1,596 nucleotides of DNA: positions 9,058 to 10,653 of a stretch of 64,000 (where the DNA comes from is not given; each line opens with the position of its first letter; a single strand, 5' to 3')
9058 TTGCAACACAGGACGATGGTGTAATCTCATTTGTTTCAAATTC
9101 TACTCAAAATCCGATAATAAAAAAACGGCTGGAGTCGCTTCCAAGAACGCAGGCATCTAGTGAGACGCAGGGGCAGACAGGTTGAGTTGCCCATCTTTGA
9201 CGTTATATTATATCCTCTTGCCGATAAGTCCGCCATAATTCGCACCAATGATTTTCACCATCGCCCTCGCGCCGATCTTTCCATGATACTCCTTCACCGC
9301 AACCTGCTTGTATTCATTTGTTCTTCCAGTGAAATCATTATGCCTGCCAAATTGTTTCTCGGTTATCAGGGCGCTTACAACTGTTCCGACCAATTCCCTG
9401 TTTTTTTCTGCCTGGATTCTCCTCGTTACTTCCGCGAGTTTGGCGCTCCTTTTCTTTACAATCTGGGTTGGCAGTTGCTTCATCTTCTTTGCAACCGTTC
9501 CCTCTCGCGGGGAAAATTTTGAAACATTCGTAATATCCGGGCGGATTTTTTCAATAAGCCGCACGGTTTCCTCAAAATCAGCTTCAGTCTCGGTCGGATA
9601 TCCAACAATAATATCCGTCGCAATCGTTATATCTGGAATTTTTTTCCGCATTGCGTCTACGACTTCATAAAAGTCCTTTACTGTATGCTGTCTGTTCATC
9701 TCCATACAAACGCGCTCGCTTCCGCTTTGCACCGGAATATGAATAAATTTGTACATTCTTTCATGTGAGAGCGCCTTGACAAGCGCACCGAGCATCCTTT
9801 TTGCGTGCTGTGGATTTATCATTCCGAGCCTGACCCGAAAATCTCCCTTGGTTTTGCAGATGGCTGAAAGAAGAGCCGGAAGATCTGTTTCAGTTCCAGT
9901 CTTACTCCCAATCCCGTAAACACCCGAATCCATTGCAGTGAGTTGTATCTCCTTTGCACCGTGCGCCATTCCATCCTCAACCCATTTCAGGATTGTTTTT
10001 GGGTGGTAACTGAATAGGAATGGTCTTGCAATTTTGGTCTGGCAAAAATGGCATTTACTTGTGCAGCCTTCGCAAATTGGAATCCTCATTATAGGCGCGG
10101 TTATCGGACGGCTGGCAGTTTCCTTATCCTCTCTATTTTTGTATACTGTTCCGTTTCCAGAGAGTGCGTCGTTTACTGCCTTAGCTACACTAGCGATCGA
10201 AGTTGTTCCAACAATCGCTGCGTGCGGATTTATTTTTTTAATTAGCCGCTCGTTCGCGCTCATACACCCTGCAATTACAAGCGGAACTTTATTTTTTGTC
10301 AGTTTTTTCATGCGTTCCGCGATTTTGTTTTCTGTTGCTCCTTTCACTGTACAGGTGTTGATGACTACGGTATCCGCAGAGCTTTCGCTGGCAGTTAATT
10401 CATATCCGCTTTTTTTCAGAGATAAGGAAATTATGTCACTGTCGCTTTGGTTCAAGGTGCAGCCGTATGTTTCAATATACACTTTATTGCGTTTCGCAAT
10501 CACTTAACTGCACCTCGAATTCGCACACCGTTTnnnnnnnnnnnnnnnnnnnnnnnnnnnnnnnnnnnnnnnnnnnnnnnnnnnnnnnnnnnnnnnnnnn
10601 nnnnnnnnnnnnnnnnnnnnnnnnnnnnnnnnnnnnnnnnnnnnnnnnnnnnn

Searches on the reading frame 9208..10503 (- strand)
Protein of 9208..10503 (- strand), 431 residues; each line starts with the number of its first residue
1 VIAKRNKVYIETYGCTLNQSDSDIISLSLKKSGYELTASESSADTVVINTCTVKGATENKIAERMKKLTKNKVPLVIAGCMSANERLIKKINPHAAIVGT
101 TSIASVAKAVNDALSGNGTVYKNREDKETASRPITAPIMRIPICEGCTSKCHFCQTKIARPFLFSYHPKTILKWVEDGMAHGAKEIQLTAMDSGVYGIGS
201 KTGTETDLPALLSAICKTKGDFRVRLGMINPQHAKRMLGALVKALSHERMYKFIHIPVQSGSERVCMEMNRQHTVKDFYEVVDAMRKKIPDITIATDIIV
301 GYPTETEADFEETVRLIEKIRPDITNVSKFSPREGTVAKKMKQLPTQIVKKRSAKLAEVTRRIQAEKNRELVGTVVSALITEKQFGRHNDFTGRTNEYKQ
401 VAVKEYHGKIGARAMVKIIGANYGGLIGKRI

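Call 34: search_protein_families(library=pfam, proteins=[window:9208-10503:-], max_evalue=0.0001)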
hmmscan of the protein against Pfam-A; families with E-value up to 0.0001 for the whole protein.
window:9208-10503:- (431 aa): 2 families
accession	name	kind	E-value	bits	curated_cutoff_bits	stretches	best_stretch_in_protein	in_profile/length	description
PF00919.26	UPF0004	-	5.1e-23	81.4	27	1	7-97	1-96/98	Uncharacterized protein family UPF0004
PF04055.27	Radical_SAM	-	6.5e-22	78.9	29.5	1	141-317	1-166/166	Radical SAM superfamily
